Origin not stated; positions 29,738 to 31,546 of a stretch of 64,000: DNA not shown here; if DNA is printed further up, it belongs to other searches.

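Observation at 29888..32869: Tandem, overlapping pair of cobalamin-binding radical SAM paralogues in a low-GC islet next to tRNA-Lys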

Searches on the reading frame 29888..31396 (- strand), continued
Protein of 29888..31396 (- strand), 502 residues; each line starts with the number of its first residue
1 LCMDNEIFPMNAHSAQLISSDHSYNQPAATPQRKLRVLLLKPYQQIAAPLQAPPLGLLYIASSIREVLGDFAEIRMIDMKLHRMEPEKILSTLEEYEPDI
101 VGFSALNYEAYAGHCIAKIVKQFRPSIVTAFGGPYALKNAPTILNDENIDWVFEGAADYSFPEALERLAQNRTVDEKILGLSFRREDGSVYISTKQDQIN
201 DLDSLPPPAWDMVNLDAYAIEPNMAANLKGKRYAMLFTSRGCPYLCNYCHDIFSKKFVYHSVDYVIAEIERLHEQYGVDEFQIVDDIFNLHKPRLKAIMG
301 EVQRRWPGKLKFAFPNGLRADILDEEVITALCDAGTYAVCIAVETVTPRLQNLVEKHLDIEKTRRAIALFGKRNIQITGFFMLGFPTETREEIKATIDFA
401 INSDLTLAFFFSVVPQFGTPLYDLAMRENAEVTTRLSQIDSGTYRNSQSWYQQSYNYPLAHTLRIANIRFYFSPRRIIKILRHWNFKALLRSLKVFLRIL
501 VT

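Call 10: find_encoding_contigs(protein=P0006, flank=10000, max_places=3)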
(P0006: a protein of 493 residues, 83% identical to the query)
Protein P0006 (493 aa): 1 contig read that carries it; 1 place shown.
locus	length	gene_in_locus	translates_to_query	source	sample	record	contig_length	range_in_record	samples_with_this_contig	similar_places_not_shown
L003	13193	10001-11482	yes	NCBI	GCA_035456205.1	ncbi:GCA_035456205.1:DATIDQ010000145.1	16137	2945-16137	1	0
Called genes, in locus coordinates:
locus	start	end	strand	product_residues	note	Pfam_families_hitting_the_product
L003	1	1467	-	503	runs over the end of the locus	PF13522:GATase_6, PF13537:GATase_7, PF00156:Pribosyltran (weak)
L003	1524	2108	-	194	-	PF02674:Colicin_V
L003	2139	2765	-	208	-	PF05036:SPOR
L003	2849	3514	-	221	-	PF00702:Hydrolase, PF08282:Hydrolase_3 (faint), PF12710:HAD (weak), PF13419:HAD_2, PF13242:Hydrolase_like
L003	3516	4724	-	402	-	PF01266:DAO (faint), PF01494:FAD_binding_3 (weak), PF03486:HI0933_like, PF07992:Pyr_redox_2, PF13450:NAD_binding_8 (faint), PF13454:NAD_binding_9 (faint), PF22780:HI0933_like_1st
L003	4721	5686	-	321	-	PF01479:S4, PF00849:PseudoU_synth_2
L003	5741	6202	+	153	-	PF00903:Glyoxalase, PF13468:Glyoxalase_3, PF13669:Glyoxalase_4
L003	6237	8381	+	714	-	PF01642:MM_CoA_mutase, PF02310:B12-binding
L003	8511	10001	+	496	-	PF02310:B12-binding, PF04055:Radical_SAM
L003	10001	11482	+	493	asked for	PF02310:B12-binding, PF04055:Radical_SAM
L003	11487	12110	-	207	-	PF01300:Sua5_yciO_yrdC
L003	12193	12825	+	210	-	PF04279:IspA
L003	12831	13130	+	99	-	PF03795:YCII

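Call 11: find_encoding_contigs(protein=P0017, flank=10000, max_places=2)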
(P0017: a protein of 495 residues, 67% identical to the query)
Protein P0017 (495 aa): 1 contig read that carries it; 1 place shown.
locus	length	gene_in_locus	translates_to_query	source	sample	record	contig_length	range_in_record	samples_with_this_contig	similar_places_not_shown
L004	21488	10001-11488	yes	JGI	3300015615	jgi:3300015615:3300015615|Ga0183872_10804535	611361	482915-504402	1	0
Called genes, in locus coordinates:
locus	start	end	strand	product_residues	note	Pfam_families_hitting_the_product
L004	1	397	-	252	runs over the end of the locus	PF10502:Peptidase_S26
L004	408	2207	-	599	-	PF00009:GTP_EFTU, PF03144:GTP_EFTU_D2, PF00679:EFG_C, PF06421:LepA_C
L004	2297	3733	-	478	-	PF00089:Trypsin, PF10459:Peptidase_S46 (faint), PF13365:Trypsin_2, PF17820:PDZ_6 (faint), PF00595:PDZ (faint), PF13180:PDZ_2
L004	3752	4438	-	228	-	PF03872:RseA_N (weak)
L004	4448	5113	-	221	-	PF07638:Sigma70_ECF (weak), PF04542:Sigma70_r2, PF08281:Sigma70_r4_2, PF04545:Sigma70_r4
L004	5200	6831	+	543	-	PF00890:FAD_binding_2, PF01266:DAO (weak), PF03486:HI0933_like (faint), PF07992:Pyr_redox_2 (faint), PF02910:Succ_DH_flav_C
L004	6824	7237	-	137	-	PF07254:Cpta_toxin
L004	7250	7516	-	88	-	PF03937:Sdh5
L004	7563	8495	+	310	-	PF01571:GCV_T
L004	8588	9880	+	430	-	PF00696:AA_kinase, PF00583:Acetyltransf_1, PF13508:Acetyltransf_7 (weak)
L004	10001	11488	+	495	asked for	PF02310:B12-binding, PF04055:Radical_SAM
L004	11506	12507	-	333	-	PF00490:ALAD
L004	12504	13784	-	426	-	PF00202:Aminotran_3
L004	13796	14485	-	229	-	PF02581:TMP-TENI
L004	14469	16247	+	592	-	PF01368:DHH, PF02272:DHHA1, PF17768:RecJ_OB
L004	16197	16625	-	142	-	PF00072:Response_reg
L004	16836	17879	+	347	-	PF03462:PCRF, PF00472:RF-1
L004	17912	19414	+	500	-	PF01336:tRNA_anti-codon, PF00152:tRNA-synt_2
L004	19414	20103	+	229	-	PF03167:UDG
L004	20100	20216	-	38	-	-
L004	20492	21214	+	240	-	PF04773:FecR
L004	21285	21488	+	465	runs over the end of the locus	PF04932:Wzy_C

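Call 12: find_encoding_contigs(protein=P0048, flank=10000, max_places=2)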
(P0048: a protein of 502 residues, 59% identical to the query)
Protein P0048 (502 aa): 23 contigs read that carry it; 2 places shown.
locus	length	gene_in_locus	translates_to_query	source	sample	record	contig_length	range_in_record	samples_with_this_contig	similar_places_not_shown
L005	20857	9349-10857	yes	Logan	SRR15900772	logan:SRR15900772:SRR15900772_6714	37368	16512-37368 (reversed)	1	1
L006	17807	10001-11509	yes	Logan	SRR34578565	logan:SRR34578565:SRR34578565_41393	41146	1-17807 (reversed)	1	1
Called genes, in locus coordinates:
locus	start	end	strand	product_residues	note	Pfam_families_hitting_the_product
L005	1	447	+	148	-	?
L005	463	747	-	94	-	PF00381:PTS-HPr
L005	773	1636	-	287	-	PF03668:RapZ-like_N, PF22740:PapZ_C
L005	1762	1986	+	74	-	PF11293:DUF3094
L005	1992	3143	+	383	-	PF00990:GGDEF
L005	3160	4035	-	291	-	PF00296:Bac_luciferase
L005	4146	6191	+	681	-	PF00580:UvrD-helicase, PF01443:Viral_helicase1 (faint), PF13245:AAA_19, PF13361:UvrD_C, PF13538:UvrD_C_2 (weak)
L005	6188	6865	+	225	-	PF00293:NUDIX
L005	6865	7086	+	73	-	PF06945:DUF1289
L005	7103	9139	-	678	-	PF00270:DEAD, PF04851:ResIII, PF00271:Helicase_C, PF25399:DeaD_dimer, PF03880:DbpA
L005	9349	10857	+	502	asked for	PF02310:B12-binding, PF04055:Radical_SAM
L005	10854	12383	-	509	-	PF03853:YjeF_N, PF01256:Carb_kinase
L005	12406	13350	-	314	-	PF01551:Peptidase_M23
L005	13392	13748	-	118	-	-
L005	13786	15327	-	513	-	PF01676:Metalloenzyme, PF06415:iPGM_N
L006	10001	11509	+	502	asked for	PF02310:B12-binding, PF04055:Radical_SAM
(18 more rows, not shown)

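Call 13: find_encoding_contigs(protein=P0090, flank=10000, max_places=2)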
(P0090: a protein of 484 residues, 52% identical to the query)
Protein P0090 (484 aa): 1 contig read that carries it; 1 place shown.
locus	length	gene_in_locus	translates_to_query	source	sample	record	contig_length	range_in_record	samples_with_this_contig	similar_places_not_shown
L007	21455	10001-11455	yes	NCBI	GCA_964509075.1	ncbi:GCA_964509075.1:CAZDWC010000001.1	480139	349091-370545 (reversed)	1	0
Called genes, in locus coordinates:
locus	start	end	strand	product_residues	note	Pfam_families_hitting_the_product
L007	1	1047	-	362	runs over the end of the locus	PF04340:DUF484, PF13185:GAF_2, PF00990:GGDEF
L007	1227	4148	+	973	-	PF00675:Peptidase_M16, PF05193:Peptidase_M16_C, PF08367:M16C_assoc, PF05193:Peptidase_M16_C, PF22516:PreP_C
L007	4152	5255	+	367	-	PF16697:Yop-YscD_cpl (weak), PF00498:FHA, PF00563:EAL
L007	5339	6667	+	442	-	PF00696:AA_kinase, PF00583:Acetyltransf_1, PF23209:IDM1_C (weak), PF13508:Acetyltransf_7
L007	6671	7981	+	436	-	-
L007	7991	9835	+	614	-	PF00920:ILVD_EDD_N, PF24877:ILV_EDD_C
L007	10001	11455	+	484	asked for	PF02310:B12-binding, PF04055:Radical_SAM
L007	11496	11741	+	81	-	PF18918:DUF5669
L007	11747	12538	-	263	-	PF01435:Peptidase_M48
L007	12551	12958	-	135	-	PF01741:MscL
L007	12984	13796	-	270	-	PF00142:Fer4_NifH (faint), PF01656:CbiA, PF02374:ArsA_ATPase, PF09140:MipZ (faint), PF10609:ParA (weak), PF13614:AAA_31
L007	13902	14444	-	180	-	PF04315:EpmC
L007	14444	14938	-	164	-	PF06094:GGACT, PF13772:AIG2_2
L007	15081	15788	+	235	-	-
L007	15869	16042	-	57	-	PF01206:TusA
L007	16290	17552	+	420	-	PF00464:SHMT, PF00155:Aminotran_1_2, PF01212:Beta_elim_lyase (weak)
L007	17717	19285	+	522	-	PF02310:B12-binding, PF04055:Radical_SAM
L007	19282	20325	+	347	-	PF04055:Radical_SAM, PF13186:SPASM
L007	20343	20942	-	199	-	PF12917:YfbR-like, PF13023:HD_3, PF01966:HD (weak)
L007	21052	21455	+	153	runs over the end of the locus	PF22811:Zn_ribbon_NrdR, PF03477:ATP-cone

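Call 18: find_encoding_contigs(protein=P0002, flank=10000, max_places=3)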
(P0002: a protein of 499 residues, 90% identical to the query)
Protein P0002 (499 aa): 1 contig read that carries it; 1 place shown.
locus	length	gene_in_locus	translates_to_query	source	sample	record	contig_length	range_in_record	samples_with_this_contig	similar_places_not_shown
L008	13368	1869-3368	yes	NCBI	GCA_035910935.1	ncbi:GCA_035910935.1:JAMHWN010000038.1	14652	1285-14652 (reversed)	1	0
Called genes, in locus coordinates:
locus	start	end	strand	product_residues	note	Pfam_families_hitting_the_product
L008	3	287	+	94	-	?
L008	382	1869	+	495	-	PF02310:B12-binding, PF04055:Radical_SAM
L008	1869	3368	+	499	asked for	PF02310:B12-binding, PF04055:Radical_SAM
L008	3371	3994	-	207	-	PF01300:Sua5_yciO_yrdC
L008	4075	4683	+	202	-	PF04279:IspA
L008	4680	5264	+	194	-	-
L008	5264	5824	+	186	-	PF00160:Pro_isomerase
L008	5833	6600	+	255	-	PF03740:PdxJ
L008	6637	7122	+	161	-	PF00254:FKBP_C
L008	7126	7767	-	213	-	PF00753:Lactamase_B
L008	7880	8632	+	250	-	PF03009:GDPD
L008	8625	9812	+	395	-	PF01266:DAO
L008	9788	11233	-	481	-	PF00370:FGGY_N, PF02782:FGGY_C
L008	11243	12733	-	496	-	PF00089:Trypsin, PF13365:Trypsin_2, PF17815:PDZ_3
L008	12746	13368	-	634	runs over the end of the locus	?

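Call 19: find_encoding_contigs(protein=P0001, flank=10000, max_places=3)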
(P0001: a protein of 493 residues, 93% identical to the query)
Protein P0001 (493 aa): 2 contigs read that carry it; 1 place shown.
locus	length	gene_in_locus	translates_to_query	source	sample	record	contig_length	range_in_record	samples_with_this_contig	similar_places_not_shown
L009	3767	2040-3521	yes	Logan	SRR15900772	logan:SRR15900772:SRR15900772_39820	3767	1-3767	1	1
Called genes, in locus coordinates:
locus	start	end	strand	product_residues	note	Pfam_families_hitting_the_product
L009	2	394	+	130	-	?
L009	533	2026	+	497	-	PF02310:B12-binding, PF04055:Radical_SAM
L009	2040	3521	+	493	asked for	PF02310:B12-binding, PF04055:Radical_SAM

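Call 22: search_solved_structures(query=window:29888-31390:-, max_evalue=0.001)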
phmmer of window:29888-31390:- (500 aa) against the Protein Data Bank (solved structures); distinct sequences matched with E-value up to 0.001: 5.
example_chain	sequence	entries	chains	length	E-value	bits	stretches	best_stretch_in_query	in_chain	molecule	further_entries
6fd2_B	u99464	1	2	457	5.5e-20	74.6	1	194-424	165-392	Putative apramycin biosynthetic oxidoreductase 4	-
7kdx_A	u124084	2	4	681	1e-07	34.2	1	94-392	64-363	Methyltransferase TokK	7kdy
6wte_A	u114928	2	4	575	1.9e-07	33.3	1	205-409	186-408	B12-binding domain-containing protein | Tryptophan-C2-methyltransferase containing B12-binding domain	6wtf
9ccb_A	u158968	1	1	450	4.2e-07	32.1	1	224-421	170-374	Radical SAM core domain-containing protein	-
9n1b_A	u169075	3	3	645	3.8e-06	29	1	122-273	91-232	Radical SAM protein | Radical SAM enzyme CysS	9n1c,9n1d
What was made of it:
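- Closest known: Class B. Same: Sequence E 5.5e-20 to 4e-06 (call 22).
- The AprD4 sequence match covers only the radical SAM core (residues 194-424; call 22).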

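Call 25: find_encoding_contigs(protein=P0022, flank=10000, max_places=4)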
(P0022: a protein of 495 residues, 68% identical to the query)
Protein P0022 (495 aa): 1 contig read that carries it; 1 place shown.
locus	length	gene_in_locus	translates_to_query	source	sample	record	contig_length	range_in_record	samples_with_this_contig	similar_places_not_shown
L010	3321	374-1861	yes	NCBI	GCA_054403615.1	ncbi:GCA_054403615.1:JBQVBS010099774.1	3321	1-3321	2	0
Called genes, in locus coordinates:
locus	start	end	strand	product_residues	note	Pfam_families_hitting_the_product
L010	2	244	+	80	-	?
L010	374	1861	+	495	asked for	PF02310:B12-binding, PF04055:Radical_SAM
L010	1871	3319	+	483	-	?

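Call 32: find_related_loci(query=A1, collection=genome_contigs, flank=8000)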
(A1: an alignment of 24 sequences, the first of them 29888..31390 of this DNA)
Query A1 (500 aa) in genome_contigs; peptide patterns used: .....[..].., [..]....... (x = any residue, [..] = any of these).
196 stretches matched a pattern; 151 encode a relative of the query (tblastn E <= 1e-3); the best 80 are kept; 79 distinct loci.
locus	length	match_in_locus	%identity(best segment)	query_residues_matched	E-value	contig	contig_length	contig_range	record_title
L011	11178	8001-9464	83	15-500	0e+0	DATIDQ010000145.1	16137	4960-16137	MAG TPA_asm: Pseudomonadales bacterium isolate SMAG_U16347 k141_621135, whole genome shotgun sequence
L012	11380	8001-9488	81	8-499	0e+0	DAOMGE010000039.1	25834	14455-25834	MAG TPA_asm: Pseudomonadales bacterium isolate AMR_MDS_4984 NODE_618_length_25834_cov_7.491136, whole genome shotgun seq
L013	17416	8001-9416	83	29-500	0e+0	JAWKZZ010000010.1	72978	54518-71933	MAG: Pseudomonadales bacterium isolate ABC1.141 ABC1.141.fa-10, whole genome shotgun sequence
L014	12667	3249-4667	79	28-500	0e+0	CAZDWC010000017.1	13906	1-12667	MAG TPA_asm: uncultured Pseudomonadales bacterium isolate SRP302895_co1_220 genome assembly, contig: NODE_8479_length_13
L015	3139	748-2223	58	5-498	0e+0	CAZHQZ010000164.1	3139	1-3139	MAG TPA_asm: uncultured Pseudomonadales bacterium isolate SRP263991_co5_282 genome assembly, contig: NODE_64478_length_3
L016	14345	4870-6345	57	9-498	0e+0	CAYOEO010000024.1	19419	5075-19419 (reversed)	MAG TPA_asm: uncultured Pseudomonadales bacterium isolate SRP263991_co5_107 genome assembly, contig: NODE_5529_length_19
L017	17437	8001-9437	58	15-498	0e+0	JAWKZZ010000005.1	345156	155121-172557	MAG: Pseudomonadales bacterium isolate ABC1.141 ABC1.141.fa-5, whole genome shotgun sequence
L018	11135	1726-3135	59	29-498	0e+0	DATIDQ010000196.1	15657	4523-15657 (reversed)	MAG TPA_asm: Pseudomonadales bacterium isolate SMAG_U16347 k141_1878679, whole genome shotgun sequence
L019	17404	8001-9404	59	31-498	0e+0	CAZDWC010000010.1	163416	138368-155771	MAG TPA_asm: uncultured Pseudomonadales bacterium isolate SRP302895_co1_220 genome assembly, contig: NODE_186_length_163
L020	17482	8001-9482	56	2-499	0e+0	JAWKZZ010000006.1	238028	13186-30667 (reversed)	MAG: Pseudomonadales bacterium isolate ABC1.141 ABC1.141.fa-6, whole genome shotgun sequence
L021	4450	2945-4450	54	8-499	0e+0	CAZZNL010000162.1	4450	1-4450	MAG TPA_asm: uncultured Pseudomonadales bacterium isolate SRP257259_co1_226 genome assembly, contig: NODE_36352_length_4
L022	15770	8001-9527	53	1-499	2e-178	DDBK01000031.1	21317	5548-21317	MAG TPA_asm: Cellvibrionales bacterium UBA2034 UBA2034_contig_4869, whole genome shotgun sequence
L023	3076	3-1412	56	33-499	0e+0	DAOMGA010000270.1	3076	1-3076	MAG TPA_asm: Pseudomonadales bacterium isolate AMR_MDS_4988 NODE_13498_length_3076_cov_3.072824, whole genome shotgun se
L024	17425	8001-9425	59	24-498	0e+0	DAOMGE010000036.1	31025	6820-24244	MAG TPA_asm: Pseudomonadales bacterium isolate AMR_MDS_4984 NODE_466_length_31025_cov_7.503358, whole genome shotgun seq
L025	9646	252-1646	53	29-492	1e-163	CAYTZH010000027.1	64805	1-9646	MAG TPA_asm: uncultured Spirochaetales bacterium isolate SRP128890_co1_152 genome assembly, contig: NODE_750_length_6480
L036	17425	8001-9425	48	31-500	2e-142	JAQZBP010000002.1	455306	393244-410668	MAG: Moraxellaceae bacterium isolate C_No_T20_C_bin.133 scaffold_25, whole genome shotgun sequence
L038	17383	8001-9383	48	21-472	2e-141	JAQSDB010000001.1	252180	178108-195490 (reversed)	MAG: bacterium isolate U-2019 MAG004 NODE_17_length_252180_cov_146.422148, whole genome shotgun sequence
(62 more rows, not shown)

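Call 40: search_protein_families(library=pfam, proteins=[L016:3230-4777:+, L016:6447-7703:+, L016:7752-8720:+, L018:870-1604:+, L036:9487-10359:+, L038:6342-7706:+, L038:10528-10944:+, L013:7320-7931:+, L014:1220-3037:+, L012:9635-10351:+], max_evalue=0.001)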
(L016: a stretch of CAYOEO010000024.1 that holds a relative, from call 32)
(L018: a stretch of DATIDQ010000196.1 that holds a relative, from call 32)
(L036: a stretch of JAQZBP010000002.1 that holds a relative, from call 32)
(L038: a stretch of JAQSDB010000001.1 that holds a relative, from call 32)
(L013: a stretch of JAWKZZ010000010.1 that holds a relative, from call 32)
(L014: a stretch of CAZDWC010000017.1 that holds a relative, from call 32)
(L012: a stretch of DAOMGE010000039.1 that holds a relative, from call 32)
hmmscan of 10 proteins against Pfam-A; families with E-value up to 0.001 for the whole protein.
L016:3230-4777:+ (515 aa): 8 families
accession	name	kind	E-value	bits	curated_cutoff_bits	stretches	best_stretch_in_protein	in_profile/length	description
PF01078.27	Mg_chelatase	-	4.4e-99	330.4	20.3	1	207-410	1-206/207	Magnesium chelatase, subunit ChlI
PF13541.12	ChlI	-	5.5e-45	152.6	27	1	37-158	1-121/121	Subunit ChlI of Mg-chelatase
PF13335.12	Mg_chelatase_C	-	1.2e-31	109.6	26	1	418-509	2-94/94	Magnesium chelatase, subunit ChlI C-terminal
PF07728.20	AAA_5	-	3e-11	43.9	22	1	230-364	1-125/139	AAA domain (dynein-related subfamily)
PF00493.29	MCM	-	1.6e-08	34.4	23.3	1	303-363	114-174/224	MCM P-loop domain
PF00158.32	Sigma54_activat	-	9.9e-07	29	20.2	1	220-361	14-142/168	Sigma-54 interaction domain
PF13401.12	AAA_22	-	0.00021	22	27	0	230-255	7-32/130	AAA domain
PF00004.35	AAA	-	0.00059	20.7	21.2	0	231-249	1-19/131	ATPase family associated with various cellular activities (AAA)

L016:6447-7703:+ (418 aa): 1 family
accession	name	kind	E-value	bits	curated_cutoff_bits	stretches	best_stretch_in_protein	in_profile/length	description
PF00171.27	Aldedh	-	3.9e-27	95.4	23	2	10-287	34-298/461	Aldehyde dehydrogenase family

L016:7752-8720:+ (322 aa): 3 families
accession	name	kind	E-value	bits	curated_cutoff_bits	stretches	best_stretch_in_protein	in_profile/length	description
PF00903.31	Glyoxalase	-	7.4e-26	91.4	20.6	1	165-280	1-121/121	Glyoxalase/Bleomycin resistance protein/Dioxygenase superfamily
PF22632.2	BphC_D1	-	4.3e-09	36.5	27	0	58-78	30-50/51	Dihydroxybiphenyl dioxygenase BphC D1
PF13669.12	Glyoxalase_4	-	0.00011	22.9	27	0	168-261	2-101/109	Glyoxalase/Bleomycin resistance protein/Dioxygenase superfamily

L018:870-1604:+ (244 aa): 5 families
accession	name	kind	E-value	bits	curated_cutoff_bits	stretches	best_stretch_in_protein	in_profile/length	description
PF01078.27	Mg_chelatase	-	7.3e-54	182.7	20.3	1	19-136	88-205/207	Magnesium chelatase, subunit ChlI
PF13335.12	Mg_chelatase_C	-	8e-31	106.9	26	1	146-237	2-94/94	Magnesium chelatase, subunit ChlI C-terminal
PF07728.20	AAA_5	-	5.2e-07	30.2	22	1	2-91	29-125/139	AAA domain (dynein-related subfamily)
PF00493.29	MCM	-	1.7e-06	27.7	23.3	1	30-90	114-174/224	MCM P-loop domain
PF00158.32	Sigma54_activat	-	4.3e-05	23.7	20.2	0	25-88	80-142/168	Sigma-54 interaction domain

L036:9487-10359:+ (290 aa): 5 families
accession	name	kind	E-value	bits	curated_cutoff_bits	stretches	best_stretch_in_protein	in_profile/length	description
PF03446.21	NAD_binding_2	-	1.8e-50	171.5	21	1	3-163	1-161/161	NAD binding domain of 6-phosphogluconate dehydrogenase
PF14833.11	NAD_binding_11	-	5.9e-35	120.6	30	1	166-285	1-121/122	NAD-binding of NADP-dependent 3-hydroxyisobutyrate dehydrogenase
PF03807.23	F420_oxidored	-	7.4e-10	39.7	21.6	1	3-66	1-67/94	NADP oxidoreductase coenzyme F420-dependent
PF02826.25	2-Hacid_dh_C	-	3.3e-06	27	25.1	1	3-94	38-125/178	D-isomer specific 2-hydroxyacid dehydrogenase, NAD binding domain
PF01488.26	Shikimate_DH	-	8e-06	26.4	24.3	1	2-68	13-85/138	Shikimate / quinate 5-dehydrogenase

L038:6342-7706:+ (454 aa): 1 family
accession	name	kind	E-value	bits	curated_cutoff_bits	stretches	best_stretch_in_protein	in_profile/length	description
PF00285.26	Citrate_synt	-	5.8e-144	480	27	1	73-437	1-357/357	Citrate synthase, C-terminal domain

L038:10528-10944:+ (138 aa): 1 family
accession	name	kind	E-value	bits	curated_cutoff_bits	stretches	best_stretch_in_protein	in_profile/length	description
PF07769.19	PsiF_repeat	-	1.1e-47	160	21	3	23-53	2-34/34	psiF repeat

L013:7320-7931:+ (203 aa): 1 family
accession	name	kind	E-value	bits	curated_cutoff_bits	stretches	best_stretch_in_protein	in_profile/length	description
PF04055.27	Radical_SAM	-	2.5e-10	41.2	29.5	1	18-101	85-166/166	Radical SAM superfamily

L014:1220-3037:+ (605 aa): 3 families
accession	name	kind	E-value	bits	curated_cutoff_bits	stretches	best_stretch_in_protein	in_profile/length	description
PF21419.2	RoxA-like_Cyt-c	-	2.6e-18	65.7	26.7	1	499-537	1-38/39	RoxA-like, cytochrome c-like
PF00034.26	Cytochrom_C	-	2.4e-07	32.4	21.3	0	359-402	1-33/90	Cytochrome c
PF13442.11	Cytochrome_CBB3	-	3.4e-05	24.5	27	0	359-377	3-21/68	Cytochrome C oxidase, cbb3-type, subunit III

L012:9635-10351:+ (238 aa): 0 families
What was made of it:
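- The Pseudomonadales copies sit among housekeeping genes (calls 11-13, 40).
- Tried and rejected: Recurrent neighbours of the 59% paralogue clade are ComM-like, aldehyde dehydrogenase and glyoxalase genes, which is uninformative (call 40).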
